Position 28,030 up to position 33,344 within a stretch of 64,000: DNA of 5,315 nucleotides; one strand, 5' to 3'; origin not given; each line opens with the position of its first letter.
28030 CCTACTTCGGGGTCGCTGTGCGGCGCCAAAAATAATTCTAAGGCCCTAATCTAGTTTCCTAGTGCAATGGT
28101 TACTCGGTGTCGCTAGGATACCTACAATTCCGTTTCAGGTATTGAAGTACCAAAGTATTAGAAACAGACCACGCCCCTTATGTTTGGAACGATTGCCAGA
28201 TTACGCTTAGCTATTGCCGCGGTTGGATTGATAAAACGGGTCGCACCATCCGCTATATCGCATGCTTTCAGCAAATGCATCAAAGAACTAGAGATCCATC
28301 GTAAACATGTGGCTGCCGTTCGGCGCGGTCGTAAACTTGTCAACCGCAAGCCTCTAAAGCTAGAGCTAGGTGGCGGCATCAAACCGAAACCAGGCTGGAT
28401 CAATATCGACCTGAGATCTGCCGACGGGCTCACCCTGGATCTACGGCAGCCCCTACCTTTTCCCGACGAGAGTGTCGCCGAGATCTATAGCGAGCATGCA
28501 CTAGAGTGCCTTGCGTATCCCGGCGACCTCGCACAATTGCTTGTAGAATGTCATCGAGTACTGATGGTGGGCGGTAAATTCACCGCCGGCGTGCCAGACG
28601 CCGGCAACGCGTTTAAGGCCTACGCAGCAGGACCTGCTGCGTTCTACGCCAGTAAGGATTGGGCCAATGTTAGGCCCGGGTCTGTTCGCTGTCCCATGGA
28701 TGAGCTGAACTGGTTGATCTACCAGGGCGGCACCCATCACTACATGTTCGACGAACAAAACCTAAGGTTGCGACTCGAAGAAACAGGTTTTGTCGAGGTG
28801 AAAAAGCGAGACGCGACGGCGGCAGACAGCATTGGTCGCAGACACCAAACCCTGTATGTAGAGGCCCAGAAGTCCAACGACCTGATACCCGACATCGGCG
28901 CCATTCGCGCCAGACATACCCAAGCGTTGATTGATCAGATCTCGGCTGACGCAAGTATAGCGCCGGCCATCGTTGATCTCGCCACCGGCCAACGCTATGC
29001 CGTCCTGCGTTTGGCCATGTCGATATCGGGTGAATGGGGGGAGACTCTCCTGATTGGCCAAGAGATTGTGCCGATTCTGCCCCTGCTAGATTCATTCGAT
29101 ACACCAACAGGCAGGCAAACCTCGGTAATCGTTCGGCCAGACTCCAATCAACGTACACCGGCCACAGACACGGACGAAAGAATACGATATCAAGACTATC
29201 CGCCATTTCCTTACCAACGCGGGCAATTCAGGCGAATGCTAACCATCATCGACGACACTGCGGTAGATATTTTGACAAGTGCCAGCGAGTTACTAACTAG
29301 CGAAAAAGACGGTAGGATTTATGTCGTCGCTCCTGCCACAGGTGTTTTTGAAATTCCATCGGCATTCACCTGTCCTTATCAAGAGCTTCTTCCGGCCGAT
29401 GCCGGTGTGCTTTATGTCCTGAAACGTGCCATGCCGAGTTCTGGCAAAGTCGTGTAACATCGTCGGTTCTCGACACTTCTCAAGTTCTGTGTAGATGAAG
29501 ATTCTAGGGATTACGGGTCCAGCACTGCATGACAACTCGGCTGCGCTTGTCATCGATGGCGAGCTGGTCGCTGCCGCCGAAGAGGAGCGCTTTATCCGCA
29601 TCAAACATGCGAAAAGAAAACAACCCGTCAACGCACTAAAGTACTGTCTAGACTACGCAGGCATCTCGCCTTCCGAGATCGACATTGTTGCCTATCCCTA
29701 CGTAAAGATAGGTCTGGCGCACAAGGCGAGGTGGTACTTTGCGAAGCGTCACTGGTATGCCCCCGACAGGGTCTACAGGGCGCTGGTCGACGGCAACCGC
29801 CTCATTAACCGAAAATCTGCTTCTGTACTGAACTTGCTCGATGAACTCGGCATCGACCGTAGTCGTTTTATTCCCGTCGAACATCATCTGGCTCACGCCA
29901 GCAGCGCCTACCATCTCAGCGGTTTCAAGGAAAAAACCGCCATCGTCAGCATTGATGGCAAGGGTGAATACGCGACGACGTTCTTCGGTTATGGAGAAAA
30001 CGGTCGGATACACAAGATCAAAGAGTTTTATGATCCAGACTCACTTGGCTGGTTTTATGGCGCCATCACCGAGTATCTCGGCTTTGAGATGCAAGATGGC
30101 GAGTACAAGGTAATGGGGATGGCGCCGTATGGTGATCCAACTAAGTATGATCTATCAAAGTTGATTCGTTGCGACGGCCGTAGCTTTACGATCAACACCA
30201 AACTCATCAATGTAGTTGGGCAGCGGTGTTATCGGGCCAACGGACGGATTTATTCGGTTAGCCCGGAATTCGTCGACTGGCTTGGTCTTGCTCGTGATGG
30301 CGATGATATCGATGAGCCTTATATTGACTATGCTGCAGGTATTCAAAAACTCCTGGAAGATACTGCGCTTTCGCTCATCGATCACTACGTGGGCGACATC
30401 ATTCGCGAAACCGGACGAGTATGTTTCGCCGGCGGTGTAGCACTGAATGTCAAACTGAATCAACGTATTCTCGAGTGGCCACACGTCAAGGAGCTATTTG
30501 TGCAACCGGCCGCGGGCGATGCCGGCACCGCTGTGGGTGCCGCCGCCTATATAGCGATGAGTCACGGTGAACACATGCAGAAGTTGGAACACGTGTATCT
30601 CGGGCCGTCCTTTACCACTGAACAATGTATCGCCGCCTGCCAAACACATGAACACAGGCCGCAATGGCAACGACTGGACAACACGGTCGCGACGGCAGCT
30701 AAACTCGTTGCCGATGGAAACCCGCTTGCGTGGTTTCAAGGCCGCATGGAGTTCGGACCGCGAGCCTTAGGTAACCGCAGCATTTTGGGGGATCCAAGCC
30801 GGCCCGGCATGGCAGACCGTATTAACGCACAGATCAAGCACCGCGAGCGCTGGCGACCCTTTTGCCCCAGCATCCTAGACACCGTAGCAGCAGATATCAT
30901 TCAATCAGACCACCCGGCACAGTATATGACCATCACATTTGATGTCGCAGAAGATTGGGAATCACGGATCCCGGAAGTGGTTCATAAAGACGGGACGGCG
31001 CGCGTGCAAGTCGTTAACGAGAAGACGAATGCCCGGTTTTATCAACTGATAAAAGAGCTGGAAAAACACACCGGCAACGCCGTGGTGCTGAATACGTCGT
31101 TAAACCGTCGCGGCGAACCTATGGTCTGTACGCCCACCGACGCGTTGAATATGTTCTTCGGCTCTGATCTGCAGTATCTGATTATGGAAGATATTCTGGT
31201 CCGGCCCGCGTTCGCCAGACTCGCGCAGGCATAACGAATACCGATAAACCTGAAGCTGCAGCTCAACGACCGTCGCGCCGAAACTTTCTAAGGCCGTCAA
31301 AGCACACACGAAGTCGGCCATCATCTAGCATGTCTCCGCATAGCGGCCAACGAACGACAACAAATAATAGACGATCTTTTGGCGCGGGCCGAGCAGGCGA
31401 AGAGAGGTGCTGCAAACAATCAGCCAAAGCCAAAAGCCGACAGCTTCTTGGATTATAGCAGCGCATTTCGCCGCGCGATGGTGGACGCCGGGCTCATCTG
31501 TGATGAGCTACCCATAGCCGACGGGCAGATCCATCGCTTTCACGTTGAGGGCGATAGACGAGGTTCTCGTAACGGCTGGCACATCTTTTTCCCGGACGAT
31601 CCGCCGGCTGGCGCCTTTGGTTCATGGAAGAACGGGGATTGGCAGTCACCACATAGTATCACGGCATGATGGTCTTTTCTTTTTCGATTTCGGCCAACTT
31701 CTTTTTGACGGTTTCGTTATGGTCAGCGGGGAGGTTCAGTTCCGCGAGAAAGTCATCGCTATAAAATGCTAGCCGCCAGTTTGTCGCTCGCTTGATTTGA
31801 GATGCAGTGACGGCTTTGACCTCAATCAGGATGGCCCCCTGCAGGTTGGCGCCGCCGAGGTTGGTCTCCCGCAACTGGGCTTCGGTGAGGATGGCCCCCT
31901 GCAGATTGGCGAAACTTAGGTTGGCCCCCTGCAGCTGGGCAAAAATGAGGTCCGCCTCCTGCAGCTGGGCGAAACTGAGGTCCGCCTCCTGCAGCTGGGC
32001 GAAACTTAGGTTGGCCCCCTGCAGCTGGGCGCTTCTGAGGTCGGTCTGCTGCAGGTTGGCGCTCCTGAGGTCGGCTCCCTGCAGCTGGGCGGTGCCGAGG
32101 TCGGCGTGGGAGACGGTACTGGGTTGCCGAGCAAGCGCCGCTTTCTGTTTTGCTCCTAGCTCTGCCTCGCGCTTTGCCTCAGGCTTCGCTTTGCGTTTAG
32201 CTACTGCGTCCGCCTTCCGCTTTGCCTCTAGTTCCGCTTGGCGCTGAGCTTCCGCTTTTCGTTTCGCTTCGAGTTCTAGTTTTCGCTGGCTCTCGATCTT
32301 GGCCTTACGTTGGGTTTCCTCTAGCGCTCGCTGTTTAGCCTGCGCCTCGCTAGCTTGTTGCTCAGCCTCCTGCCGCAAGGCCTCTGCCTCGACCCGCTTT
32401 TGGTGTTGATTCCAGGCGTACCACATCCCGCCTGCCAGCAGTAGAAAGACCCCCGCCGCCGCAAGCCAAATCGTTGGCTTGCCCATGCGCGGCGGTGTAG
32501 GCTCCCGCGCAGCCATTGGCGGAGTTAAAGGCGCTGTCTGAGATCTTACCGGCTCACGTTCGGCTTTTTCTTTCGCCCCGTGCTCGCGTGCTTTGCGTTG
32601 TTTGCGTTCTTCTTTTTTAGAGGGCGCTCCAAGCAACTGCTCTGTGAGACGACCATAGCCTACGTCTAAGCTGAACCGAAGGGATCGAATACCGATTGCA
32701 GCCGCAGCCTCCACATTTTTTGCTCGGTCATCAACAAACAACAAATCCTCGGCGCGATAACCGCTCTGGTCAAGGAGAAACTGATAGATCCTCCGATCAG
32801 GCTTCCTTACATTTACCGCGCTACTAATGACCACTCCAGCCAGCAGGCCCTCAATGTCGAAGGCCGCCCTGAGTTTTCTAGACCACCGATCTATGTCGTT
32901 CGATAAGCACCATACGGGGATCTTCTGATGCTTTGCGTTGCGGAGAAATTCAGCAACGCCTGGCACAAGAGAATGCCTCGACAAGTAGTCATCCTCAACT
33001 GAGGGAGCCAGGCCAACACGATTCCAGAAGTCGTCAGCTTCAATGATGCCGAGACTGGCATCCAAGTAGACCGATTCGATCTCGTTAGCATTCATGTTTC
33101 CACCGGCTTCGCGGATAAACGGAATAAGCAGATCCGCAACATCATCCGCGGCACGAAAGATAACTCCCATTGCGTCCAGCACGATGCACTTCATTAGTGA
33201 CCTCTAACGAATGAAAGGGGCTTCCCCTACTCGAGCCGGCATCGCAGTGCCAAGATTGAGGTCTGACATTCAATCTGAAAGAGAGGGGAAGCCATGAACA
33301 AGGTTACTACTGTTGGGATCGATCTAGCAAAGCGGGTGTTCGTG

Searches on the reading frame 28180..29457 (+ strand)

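Call 49: search_protein_families(library=pfam, proteins=[window:28180-29457:+], max_evalue=0.01)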
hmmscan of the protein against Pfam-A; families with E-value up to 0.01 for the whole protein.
window:28180-29457:+ (425 aa): 1 family
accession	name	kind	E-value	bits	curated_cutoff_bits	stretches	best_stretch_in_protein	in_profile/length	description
PF08241.18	Methyltransf_11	-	5.4e-05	24.2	21.2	1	87-134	50-93/95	Methyltransferase domain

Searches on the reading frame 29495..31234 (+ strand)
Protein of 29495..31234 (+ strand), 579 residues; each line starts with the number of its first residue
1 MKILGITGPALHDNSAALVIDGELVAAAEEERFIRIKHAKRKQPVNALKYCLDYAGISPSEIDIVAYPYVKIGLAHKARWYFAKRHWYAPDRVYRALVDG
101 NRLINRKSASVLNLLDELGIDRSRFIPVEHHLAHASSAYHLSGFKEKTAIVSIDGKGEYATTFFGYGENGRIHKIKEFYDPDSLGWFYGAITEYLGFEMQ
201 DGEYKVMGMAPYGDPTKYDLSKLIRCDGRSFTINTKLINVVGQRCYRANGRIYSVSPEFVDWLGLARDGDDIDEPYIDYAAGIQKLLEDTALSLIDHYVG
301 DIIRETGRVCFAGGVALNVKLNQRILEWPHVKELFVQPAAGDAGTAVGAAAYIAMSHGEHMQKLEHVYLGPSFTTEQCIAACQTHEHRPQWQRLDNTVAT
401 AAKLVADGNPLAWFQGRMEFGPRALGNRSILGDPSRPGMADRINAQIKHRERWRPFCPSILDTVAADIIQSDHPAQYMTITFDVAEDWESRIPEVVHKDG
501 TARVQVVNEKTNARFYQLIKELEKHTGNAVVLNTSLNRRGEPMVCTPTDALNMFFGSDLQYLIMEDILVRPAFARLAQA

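Call 49: search_protein_families(library=pfam, proteins=[window:29495-31234:+], max_evalue=0.01)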
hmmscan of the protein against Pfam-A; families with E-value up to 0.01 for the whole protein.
window:29495-31234:+ (579 aa): 2 families
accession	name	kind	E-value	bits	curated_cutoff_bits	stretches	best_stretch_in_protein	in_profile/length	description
PF16861.10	Carbam_trans_C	-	7.1e-68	227.9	27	1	402-570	1-169/170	Carbamoyltransferase C-terminus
PF02543.21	Carbam_trans_N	-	3.3e-50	171.9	24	1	2-350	1-345/346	Carbamoyltransferase N-terminus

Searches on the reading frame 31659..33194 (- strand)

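Call 49: search_protein_families(library=pfam, proteins=[window:31659-33194:-], max_evalue=0.01)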
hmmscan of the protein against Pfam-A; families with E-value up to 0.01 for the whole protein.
window:31659-33194:- (511 aa): 5 families
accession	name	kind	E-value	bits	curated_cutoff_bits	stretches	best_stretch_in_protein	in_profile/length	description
PF00805.28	Pentapeptide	-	1.9e-32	110.8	20.2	4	419-456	1-38/40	Pentapeptide repeats (8 copies)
PF00702.32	Hydrolase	-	1e-13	52.5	26.4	1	2-168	2-191/191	haloacid dehalogenase-like hydrolase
PF13419.12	HAD_2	-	7.2e-10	39.7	23.8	1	74-172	78-176/178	Haloacid dehalogenase-like hydrolase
PF13599.13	Pentapeptide_4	-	1.2e-07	32.2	38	2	369-415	31-77/78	Pentapeptide repeat region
PF25296.1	Decapeptide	-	0.0005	20.3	45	1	389-443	15-69/74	Decapeptide repeat region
